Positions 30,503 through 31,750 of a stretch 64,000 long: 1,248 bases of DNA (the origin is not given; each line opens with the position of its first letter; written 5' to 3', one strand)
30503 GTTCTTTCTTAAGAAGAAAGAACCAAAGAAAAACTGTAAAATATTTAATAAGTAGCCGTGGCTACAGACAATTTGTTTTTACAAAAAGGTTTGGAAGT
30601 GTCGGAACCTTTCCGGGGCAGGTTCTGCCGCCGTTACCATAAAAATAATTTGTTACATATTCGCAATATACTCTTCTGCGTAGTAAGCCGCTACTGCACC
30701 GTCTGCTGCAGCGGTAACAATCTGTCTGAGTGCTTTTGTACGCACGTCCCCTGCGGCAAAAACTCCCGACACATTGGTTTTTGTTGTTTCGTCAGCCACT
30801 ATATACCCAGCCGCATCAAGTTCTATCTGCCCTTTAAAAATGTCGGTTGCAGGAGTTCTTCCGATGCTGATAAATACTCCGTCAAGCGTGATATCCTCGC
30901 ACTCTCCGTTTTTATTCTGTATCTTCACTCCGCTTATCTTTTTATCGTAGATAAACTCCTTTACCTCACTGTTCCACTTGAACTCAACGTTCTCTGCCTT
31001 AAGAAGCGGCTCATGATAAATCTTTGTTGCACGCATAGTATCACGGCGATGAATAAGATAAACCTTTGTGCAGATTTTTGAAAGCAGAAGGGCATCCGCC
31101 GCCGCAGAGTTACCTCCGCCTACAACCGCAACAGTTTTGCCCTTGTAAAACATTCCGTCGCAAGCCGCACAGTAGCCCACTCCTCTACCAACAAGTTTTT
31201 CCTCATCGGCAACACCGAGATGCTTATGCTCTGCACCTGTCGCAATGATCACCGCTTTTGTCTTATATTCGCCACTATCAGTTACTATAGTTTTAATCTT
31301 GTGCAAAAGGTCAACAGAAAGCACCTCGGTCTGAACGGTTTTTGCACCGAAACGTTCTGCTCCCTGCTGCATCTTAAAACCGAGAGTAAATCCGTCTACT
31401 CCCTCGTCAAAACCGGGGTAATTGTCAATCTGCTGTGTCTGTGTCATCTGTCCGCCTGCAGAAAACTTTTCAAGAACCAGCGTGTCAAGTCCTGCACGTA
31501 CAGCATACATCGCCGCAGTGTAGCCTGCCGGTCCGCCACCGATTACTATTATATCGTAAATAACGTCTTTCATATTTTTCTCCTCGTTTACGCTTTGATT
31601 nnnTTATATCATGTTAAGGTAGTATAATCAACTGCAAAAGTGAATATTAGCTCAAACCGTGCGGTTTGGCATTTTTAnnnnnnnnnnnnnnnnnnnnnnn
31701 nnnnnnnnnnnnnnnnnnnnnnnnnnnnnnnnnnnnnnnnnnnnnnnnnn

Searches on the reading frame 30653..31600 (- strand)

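Call 8: search_protein_families(library=pfam, proteins=[window:30653-31600:-], max_evalue=0.001)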
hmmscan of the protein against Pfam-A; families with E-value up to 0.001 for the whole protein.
window:30653-31600:- (315 aa): 11 families
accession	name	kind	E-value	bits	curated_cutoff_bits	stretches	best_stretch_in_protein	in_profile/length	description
PF07992.20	Pyr_redox_2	-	4.2e-49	168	26.1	1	15-301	1-291/291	Pyridine nucleotide-disulphide oxidoreductase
PF13738.12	Pyr_redox_3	-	1.6e-23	83.8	30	2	90-284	101-305/305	Pyridine nucleotide-disulphide oxidoreductase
PF00070.33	Pyr_redox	-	5.1e-13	49.8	22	1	157-228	2-80/82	Pyridine nucleotide-disulphide oxidoreductase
PF12831.13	FAD_oxidored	-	4e-10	40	27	1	16-55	1-41/416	FAD dependent oxidoreductase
PF01266.30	DAO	-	2.6e-09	37.5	27.9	1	16-50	1-37/353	FAD dependent oxidoreductase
PF01134.28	GIDA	-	3.9e-07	29.9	22.1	1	16-52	1-29/391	Glucose inhibited division protein A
PF03486.20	HI0933_like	-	5.3e-06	26.5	50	1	16-49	2-35/244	HI0933-like protein Rossmann domain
PF01494.25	FAD_binding_3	-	5.3e-06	26.3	22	1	16-48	3-35/349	FAD binding domain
PF00890.30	FAD_binding_2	-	5.6e-06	26.2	20.4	1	16-50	1-36/414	FAD binding domain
PF13450.12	NAD_binding_8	-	7.9e-06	26.5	21.9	1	19-71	1-52/68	NAD(P)-binding Rossmann-like domain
PF01946.23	Thi4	-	9e-06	25.5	26.2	1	13-52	16-57/235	Thi4 family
